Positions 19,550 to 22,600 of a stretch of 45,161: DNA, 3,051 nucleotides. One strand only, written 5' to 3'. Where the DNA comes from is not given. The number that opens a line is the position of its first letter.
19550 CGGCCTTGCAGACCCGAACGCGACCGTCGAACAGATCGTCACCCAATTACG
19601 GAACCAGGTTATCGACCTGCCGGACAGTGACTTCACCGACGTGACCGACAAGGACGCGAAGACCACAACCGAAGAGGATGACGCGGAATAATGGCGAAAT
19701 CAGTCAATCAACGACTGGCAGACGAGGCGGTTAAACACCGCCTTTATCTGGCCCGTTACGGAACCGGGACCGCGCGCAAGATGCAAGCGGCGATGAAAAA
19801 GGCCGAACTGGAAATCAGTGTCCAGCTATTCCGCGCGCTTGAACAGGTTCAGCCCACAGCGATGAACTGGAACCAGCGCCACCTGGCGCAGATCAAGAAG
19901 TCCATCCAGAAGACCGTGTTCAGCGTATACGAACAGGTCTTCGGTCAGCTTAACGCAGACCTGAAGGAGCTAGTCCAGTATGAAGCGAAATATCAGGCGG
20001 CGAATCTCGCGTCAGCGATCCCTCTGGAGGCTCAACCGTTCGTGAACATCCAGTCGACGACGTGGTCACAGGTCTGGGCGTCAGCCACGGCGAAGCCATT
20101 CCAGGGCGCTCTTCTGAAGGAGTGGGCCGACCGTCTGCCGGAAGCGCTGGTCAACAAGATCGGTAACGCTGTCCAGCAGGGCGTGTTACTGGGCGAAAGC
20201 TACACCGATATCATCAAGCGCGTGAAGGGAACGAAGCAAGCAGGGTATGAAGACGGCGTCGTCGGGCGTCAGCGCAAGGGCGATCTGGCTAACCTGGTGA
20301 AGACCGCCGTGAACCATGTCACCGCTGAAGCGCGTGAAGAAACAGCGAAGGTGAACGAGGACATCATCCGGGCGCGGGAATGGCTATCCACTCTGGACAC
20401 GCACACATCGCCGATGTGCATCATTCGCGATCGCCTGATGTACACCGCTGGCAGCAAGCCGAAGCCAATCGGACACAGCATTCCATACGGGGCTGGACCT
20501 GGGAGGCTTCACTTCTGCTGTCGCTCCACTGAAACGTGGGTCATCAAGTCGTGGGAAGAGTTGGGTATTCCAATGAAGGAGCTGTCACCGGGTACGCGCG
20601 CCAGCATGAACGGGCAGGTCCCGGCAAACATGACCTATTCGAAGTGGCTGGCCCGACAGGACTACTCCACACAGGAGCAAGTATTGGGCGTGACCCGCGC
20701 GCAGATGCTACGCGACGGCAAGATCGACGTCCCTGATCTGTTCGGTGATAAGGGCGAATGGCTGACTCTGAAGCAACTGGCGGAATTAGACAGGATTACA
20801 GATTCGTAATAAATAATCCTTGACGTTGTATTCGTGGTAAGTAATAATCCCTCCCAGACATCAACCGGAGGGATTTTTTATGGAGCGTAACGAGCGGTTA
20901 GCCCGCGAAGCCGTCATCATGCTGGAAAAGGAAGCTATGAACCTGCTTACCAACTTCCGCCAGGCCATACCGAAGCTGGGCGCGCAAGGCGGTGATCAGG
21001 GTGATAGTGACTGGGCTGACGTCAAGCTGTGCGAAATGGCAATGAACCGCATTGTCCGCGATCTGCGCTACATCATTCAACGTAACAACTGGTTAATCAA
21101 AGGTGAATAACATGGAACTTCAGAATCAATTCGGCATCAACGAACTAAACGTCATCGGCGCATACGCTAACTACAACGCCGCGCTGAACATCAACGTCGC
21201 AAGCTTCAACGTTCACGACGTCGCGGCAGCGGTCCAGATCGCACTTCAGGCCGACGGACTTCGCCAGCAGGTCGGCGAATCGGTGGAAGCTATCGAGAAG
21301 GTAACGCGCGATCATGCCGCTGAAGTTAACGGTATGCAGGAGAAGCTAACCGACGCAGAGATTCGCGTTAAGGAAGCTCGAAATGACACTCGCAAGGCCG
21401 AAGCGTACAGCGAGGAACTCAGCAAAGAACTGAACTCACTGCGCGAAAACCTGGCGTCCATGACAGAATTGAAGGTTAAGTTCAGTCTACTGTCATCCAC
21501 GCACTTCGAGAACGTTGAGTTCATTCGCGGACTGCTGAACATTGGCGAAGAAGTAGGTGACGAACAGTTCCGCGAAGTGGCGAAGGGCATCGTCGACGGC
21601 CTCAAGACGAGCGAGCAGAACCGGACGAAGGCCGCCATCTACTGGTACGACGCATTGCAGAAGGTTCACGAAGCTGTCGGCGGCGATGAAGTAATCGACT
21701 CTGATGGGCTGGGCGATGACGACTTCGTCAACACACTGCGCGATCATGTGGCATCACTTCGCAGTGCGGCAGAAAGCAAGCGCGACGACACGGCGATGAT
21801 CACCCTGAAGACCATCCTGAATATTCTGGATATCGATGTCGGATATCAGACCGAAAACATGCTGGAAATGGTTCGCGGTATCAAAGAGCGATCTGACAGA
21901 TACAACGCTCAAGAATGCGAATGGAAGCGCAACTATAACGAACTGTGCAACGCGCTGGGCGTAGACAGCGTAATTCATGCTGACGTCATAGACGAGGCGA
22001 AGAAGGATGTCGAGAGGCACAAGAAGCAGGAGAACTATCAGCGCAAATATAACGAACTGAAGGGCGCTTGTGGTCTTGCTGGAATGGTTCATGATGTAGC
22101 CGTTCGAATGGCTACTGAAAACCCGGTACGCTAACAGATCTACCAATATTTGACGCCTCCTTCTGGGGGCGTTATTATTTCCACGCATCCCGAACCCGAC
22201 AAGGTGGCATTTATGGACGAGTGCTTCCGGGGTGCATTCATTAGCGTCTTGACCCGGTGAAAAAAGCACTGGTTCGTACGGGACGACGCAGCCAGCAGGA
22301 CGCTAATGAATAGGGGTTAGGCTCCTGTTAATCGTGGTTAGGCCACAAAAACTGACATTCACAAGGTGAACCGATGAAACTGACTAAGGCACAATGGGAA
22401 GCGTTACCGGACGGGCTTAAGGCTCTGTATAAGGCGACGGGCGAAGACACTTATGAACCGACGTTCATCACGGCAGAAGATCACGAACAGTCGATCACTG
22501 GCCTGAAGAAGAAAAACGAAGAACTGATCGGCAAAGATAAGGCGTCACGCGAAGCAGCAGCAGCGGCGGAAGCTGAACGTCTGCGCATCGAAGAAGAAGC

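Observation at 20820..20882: Promoter immediately followed by a terminator-like hairpin that contains the SD and an anti-SD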

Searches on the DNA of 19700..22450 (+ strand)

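Call 4: search_dna_similar(query=window:19700-22300:+, collection=phages, mode=near, max_rows=30)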
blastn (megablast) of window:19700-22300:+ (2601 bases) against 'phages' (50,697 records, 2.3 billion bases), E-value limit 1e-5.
Records with a match: 2; places in all: 2; records where one place covers at least 80% of the query: 1.
Best place of each record, by identity: 80-90% 2.
By first word of the organism name: Klebsiella 2.
By host as written in the record: Klebsiella sp. M5a1 2.
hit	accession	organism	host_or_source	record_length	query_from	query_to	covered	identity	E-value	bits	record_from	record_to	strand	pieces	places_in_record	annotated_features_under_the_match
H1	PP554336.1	Klebsiella phage vB_KM5a1-KLB22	Klebsiella sp. M5a1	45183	1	2601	100%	89.2%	0e+0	3245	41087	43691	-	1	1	head morphogenesis domain protein | hypothetical protein (x3) | ribosome_binding_site (x2)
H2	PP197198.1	Klebsiella phage vB_KM5a1-KLB16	Klebsiella sp. M5a1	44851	7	2569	75%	80.3%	0e+0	1452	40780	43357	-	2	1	hypothetical protein (x3) | ribosome_binding_site (x2)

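Call 7: get_annotated_region(hit=H1, flank=3000)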
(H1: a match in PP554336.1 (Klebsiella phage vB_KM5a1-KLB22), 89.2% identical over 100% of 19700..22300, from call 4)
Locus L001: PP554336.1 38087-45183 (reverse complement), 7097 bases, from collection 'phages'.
description: Klebsiella phage vB_KM5a1-KLB22, complete genome.
organism: Klebsiella phage vB_KM5a1-KLB22 (NCBI taxid 3137615)
taxonomy: Viruses; Duplodnaviria; Heunggongvirae; Uroviricota; Caudoviricetes
host: Klebsiella sp. M5a1; source: water; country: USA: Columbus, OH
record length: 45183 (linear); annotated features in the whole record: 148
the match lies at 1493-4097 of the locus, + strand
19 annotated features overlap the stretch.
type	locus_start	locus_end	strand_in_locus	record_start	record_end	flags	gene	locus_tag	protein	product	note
CDS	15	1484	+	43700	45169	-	-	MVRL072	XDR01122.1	portal protein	-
regulatory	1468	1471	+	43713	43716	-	-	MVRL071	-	ribosome_binding_site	-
CDS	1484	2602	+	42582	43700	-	-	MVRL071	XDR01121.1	head morphogenesis domain protein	-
regulatory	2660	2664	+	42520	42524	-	-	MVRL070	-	ribosome_binding_site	-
CDS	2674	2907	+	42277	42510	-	-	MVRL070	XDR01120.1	hypothetical protein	-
regulatory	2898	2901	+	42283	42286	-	-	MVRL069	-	ribosome_binding_site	-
CDS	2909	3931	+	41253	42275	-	-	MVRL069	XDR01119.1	hypothetical protein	contains coil domain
CDS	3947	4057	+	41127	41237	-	-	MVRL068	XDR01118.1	hypothetical protein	-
regulatory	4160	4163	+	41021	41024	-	-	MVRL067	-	ribosome_binding_site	-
CDS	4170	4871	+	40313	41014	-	-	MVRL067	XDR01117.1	hypothetical protein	contains two coil domains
regulatory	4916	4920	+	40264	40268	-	-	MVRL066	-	ribosome_binding_site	-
CDS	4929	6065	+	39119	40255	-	-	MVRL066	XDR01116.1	major head protein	-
regulatory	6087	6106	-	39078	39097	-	-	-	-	terminator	-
regulatory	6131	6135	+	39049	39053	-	-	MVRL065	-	ribosome_binding_site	-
CDS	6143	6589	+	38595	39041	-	-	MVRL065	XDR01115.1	head tail connector protein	-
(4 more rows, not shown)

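Call 8: get_annotated_region(hit=H2, flank=3000)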
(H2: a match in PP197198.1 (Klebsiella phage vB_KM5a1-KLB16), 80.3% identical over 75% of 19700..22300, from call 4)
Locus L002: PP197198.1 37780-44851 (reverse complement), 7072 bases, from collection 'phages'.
description: Klebsiella phage vB_KM5a1-KLB16, complete genome.
organism: Klebsiella phage vB_KM5a1-KLB16 (NCBI taxid 3120036)
taxonomy: Viruses; Duplodnaviria; Heunggongvirae; Uroviricota; Caudoviricetes
host: Klebsiella sp. M5a1; source: sewage; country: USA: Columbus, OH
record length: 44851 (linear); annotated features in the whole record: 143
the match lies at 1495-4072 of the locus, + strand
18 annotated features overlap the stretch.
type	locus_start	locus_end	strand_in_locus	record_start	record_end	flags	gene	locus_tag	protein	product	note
CDS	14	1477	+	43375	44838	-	-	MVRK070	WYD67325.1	hypothetical protein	-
regulatory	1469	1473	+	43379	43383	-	-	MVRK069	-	ribosome_binding_site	-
CDS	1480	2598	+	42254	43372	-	-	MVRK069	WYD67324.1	hypothetical protein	-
regulatory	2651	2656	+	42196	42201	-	-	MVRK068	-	ribosome_binding_site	-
CDS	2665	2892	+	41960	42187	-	-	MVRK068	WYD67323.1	hypothetical protein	-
regulatory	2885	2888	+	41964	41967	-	-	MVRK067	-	ribosome_binding_site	-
CDS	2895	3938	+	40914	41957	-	-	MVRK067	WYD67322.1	hypothetical protein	-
regulatory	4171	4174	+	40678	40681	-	-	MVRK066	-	ribosome_binding_site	-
CDS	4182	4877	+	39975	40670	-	-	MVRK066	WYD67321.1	minor structural protein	-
regulatory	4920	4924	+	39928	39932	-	-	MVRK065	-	ribosome_binding_site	-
CDS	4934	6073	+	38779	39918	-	-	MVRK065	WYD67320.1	major capsid protein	-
regulatory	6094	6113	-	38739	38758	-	-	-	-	terminator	-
regulatory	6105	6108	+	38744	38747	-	-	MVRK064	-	ribosome_binding_site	-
CDS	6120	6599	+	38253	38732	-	-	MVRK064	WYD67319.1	hypothetical protein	-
regulatory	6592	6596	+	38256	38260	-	-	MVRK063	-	ribosome_binding_site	-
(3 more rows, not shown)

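Call 9: search_dna_similar(query=window:19700-22300:+, collection=phages, mode=distant, max_rows=60)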
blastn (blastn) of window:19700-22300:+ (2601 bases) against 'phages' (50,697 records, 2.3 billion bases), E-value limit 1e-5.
Records with a match: 60; places in all: 60; records where one place covers at least 80% of the query: 2.
Best place of each record, by identity: 80-90% 5; 60-80% 55.
By first word of the organism name: Klebsiella 37; Pectobacterium 7; Edwardsiella 4; Serratia 3; Aeromonas 2; Enterobacter 2; Escherichia 2; Dickeya 1; Pantoea 1; Caulobacter 1.
By host as written in the record: Klebsiella pneumoniae 10; Klebsiella pneumoniae 1101160 (ATCC BAA-2342) 6; Pectobacterium brasiliense 35.2 5; Edwardsiella ictaluri 4; Klebsiella sp. M5a1 3; Klebsiella quasipneumoniae ATCC 700603 3; Klebsiella quasipneumoniae K6 (ATCC 700603) 3; Aeromonas sp. 2; and 20 more.
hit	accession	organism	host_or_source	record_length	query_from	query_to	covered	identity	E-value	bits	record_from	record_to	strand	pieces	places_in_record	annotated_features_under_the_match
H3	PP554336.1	Klebsiella phage vB_KM5a1-KLB22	Klebsiella sp. M5a1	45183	1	2601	100%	89.1%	0e+0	3411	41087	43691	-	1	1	head morphogenesis domain protein | hypothetical protein (x3) | ribosome_binding_site (x2)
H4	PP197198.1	Klebsiella phage vB_KM5a1-KLB16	Klebsiella sp. M5a1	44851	4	2569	87%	77.4%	0e+0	1747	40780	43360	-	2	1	hypothetical protein (x3) | ribosome_binding_site (x2)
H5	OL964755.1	Aeromonas phage pAEv1818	Aeromonas sp.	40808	601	1080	18%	66.0%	3e-18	100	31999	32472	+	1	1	minor capsid protein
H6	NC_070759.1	Aeromonas phage pAEv1818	Aeromonas sp.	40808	601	1080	18%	66.0%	3e-18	100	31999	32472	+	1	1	minor capsid protein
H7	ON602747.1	Klebsiella phage VLCpiS8a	Klebsiella pneumoniae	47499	623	1066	17%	67.6%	8e-26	126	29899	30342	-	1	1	head morphogenesis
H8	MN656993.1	Enterobacter phage ATCEA85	Klebsiella aerogenes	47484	623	1066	17%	67.5%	4e-23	116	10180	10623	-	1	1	minor head protein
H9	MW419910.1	Enterobacter phage ATCEA23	Klebsiella aerogenes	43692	623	1066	17%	67.5%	4e-23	116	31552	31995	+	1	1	minor head protein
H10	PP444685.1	Klebsiella phage vB_KM5a1-JVSB2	Klebsiella sp. M5a1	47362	623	1066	17%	67.5%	4e-23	116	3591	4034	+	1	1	head morphogenesis/minor structural protein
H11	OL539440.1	Klebsiella phage vB_KaeS_Diencephalon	Klebsiella pneumonaie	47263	623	1066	17%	67.4%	1e-24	122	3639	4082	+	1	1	putative minor head protein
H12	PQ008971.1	Pectobacterium phage Amona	Pectobacterium brasiliense 35.2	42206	625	1060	17%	67.1%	6e-28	133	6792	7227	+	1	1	head morphogenesis protein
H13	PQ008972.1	Pectobacterium phage Koroua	Pectobacterium brasiliense 35.2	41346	661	1058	15%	69.2%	5e-35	156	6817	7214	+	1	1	head morphogenesis protein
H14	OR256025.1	Klebsiella phage P85_2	Klebsiella pneumoniae Kp2279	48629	682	1058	14%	68.9%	1e-24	123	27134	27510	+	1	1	hypothetical protein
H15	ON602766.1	Klebsiella phage vB_Kp3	Klebsiella pneumoniae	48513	682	1058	14%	68.7%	1e-23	118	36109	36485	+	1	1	head morphogenesis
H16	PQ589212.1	Klebsiella phage vB_KpnS_JYSS1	Klebsiella pneumoniae 18060312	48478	682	1058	14%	68.7%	1e-23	118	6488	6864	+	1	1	minor capsid protein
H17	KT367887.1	Klebsiella phage vB_Kp3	Klebsiella pneumoniae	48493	682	1058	14%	68.5%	4e-23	117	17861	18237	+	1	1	hypothetical protein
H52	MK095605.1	Pantoea phage vB_PagS_MED16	Pantoea agglomerans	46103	655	962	12%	66.8%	3e-12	82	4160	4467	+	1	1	head morphogenesis protein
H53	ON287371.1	Serratia phage vB_SmaM-Susuwatari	Serratia marcescens LVF3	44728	601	869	10%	72.2%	1e-30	142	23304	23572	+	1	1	putative phage head morphogenesis protein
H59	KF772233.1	Edwardsiella phage eiAU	Edwardsiella ictaluri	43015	682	750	3%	82.6%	2e-8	68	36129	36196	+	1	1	head morphogenesis protein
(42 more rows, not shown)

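Call 49: get_annotated_region(hit=H5, flank=1200)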
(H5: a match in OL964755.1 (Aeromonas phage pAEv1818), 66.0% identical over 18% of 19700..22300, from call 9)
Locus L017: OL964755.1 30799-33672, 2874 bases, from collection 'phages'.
description: Aeromonas phage pAEv1818, complete genome.
organism: Aeromonas phage pAEv1818 (NCBI taxid 2908746)
taxonomy: Viruses; Duplodnaviria; Heunggongvirae; Uroviricota; Caudoviricetes; Yanchengvirus; Yanchengvirus pAEv1818
host: Aeromonas sp.; source: fresh water; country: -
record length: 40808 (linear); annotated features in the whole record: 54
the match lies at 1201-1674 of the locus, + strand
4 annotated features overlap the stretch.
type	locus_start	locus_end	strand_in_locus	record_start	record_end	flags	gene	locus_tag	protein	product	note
CDS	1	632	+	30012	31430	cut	-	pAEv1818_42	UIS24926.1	DUF4055 domain-containing protein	DUF4055 domain-containing protein [Cronobacter phage phiES15]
CDS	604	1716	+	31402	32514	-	-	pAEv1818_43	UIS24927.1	minor capsid protein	TPA: MAG TPA: minor capsid protein [Siphoviridae sp.]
CDS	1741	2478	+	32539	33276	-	-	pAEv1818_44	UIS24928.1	hypothetical protein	hypothetical protein B887_gp32 [Cronobacter phage phiES15]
CDS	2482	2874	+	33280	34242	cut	-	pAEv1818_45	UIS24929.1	major capsid protein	major capsid protein [Cronobacter phage phiES15]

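Call 50: get_annotated_region(hit=H7, flank=1200)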
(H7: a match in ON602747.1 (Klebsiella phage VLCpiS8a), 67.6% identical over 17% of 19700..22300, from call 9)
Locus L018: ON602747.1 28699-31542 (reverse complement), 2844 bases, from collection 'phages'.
description: Klebsiella phage VLCpiS8a, complete genome.
organism: Klebsiella phage VLCpiS8a (NCBI taxid 2874892)
taxonomy: Viruses; Duplodnaviria; Heunggongvirae; Uroviricota; Caudoviricetes
host: Klebsiella pneumoniae; source: soil and water; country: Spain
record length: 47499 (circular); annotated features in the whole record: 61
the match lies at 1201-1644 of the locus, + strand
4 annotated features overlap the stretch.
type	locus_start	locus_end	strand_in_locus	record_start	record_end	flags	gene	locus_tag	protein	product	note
CDS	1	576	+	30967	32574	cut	-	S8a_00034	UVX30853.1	portal protein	-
CDS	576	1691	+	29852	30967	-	-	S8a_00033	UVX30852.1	head morphogenesis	-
CDS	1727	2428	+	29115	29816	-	-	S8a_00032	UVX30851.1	head scaffolding protein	-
CDS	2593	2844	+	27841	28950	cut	-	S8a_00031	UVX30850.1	major head protein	-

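Call 51: get_annotated_region(hit=H12, flank=1200)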
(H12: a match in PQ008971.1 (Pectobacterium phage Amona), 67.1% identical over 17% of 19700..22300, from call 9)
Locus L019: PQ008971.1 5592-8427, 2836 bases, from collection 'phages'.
description: Pectobacterium phage Amona, complete genome.
organism: Pectobacterium phage Amona (NCBI taxid 3158137)
taxonomy: Viruses; Duplodnaviria; Heunggongvirae; Uroviricota; Caudoviricetes
host: Pectobacterium brasiliense 35.2; source: organic waste; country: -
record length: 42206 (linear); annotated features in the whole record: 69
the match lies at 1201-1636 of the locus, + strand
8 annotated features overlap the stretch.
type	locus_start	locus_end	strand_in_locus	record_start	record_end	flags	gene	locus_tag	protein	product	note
CDS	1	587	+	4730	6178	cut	-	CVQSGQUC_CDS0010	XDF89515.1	portal protein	-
CDS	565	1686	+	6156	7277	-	-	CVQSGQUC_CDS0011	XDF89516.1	head morphogenesis protein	-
CDS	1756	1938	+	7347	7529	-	-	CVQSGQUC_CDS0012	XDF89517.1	hypothetical protein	-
CDS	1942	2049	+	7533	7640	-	-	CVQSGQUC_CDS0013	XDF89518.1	hypothetical protein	-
CDS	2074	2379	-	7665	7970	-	-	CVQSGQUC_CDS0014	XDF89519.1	hypothetical protein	-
tRNA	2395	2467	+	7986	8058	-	-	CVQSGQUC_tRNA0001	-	tRNA-Met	-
CDS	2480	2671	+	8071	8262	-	-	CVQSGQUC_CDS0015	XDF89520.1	hypothetical protein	-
CDS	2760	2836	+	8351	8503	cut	-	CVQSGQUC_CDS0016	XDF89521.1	hypothetical protein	-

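Call 52: get_annotated_region(hit=H14, flank=1200)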
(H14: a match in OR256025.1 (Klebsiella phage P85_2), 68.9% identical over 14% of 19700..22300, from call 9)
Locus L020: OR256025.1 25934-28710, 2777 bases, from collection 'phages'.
description: Klebsiella phage P85_2, complete genome.
organism: Klebsiella phage P85_2 (NCBI taxid 3065704)
taxonomy: Viruses; Duplodnaviria; Heunggongvirae; Uroviricota; Caudoviricetes
host: Klebsiella pneumoniae Kp2279; source: waste water; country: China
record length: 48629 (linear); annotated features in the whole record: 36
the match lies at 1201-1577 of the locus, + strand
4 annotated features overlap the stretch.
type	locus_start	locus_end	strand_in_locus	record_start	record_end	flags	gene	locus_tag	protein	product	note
CDS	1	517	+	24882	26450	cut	-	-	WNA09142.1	hypothetical protein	-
CDS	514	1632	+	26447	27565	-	-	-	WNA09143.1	hypothetical protein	-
CDS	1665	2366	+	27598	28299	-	-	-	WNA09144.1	hypothetical protein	-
CDS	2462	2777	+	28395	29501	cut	-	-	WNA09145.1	hypothetical protein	-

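Call 53: get_annotated_region(hit=H52, flank=1200)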
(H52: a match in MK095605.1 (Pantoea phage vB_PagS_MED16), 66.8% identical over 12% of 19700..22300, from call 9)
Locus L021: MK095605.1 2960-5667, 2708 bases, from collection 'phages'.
description: Pantoea phage vB_PagS_MED16, complete genome.
organism: Pantoea phage vB_PagS_MED16 (NCBI taxid 2499074)
taxonomy: Viruses; Duplodnaviria; Heunggongvirae; Uroviricota; Caudoviricetes
host: Pantoea agglomerans; source: Amelanchier spicata; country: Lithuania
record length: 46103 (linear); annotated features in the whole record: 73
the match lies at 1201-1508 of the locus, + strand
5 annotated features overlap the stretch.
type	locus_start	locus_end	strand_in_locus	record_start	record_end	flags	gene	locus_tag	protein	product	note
CDS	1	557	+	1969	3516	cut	-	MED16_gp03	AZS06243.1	portal protein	similar to phage structural protein (YP_006990387.1) from Escherichia virus JL1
CDS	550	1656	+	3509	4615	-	-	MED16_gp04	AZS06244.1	head morphogenesis protein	similar to hypothetical protein HK639_04 (YP_004934034.1) from Escherichia phage HK639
CDS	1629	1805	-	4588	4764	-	-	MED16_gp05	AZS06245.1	hypothetical protein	-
CDS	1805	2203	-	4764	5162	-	-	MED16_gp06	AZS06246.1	putative endonuclease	similar to putative homing endonuclease (YP_007348891.1) from Klebsiella phage KP27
CDS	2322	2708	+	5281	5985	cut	-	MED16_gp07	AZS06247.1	putative scaffolding protein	similar to hypothetical protein AV954_gp09 (YP_002720075.1) from Escherichia virus SSL2009a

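Call 54: get_annotated_region(hit=H53, flank=1200)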
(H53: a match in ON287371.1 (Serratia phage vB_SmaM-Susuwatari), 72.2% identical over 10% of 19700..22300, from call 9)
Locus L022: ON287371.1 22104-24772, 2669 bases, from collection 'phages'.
description: Serratia phage vB_SmaM-Susuwatari, complete genome.
organism: Serratia phage vB_SmaM-Susuwatari (NCBI taxid 2943837)
taxonomy: Viruses; Duplodnaviria; Heunggongvirae; Uroviricota; Caudoviricetes
host: Serratia marcescens LVF3; source: sewage; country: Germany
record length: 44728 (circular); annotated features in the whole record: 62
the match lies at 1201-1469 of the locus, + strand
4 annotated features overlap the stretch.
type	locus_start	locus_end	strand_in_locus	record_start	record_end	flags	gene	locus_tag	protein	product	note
CDS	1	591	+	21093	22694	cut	-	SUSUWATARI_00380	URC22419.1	portal protein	-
CDS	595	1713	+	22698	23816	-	-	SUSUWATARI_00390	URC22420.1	putative phage head morphogenesis protein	-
CDS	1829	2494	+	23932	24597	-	-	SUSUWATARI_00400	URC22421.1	hypothetical protein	-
CDS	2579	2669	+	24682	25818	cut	-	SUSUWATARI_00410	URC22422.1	major capsid protein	-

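Call 55: get_annotated_region(hit=H59, flank=1500)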
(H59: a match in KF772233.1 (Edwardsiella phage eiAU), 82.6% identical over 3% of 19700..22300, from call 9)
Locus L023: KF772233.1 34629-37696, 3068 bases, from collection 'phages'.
description: Edwardsiella phage eiAU, complete genome.
organism: Edwardsiella phage eiAU (NCBI taxid 945083)
taxonomy: Viruses; Duplodnaviria; Heunggongvirae; Uroviricota; Caudoviricetes; Eiauvirus; Eiauvirus eiAU
host: Edwardsiella ictaluri; source: -; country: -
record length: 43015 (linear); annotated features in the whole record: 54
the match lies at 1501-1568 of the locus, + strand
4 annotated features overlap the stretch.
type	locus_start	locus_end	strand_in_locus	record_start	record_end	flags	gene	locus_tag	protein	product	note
CDS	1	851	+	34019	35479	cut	-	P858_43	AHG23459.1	structural protein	-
CDS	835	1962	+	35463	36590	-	-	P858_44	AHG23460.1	head morphogenesis protein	-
CDS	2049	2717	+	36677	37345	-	-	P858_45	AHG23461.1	hypothetical protein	-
CDS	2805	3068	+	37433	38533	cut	-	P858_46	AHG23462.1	structural protein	-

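Call 61: search_rna_families(source=window, start=20700, end=22450, threshold=evalue, max_evalue=1)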
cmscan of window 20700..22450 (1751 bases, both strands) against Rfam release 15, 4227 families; matches with E-value up to 1: 1.
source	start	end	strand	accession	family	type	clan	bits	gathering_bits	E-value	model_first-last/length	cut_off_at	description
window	22097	22181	+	RF02869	ncS025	Gene; sRNA;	-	27.9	46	0.019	1-85/85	no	Burkholderia sRNA 25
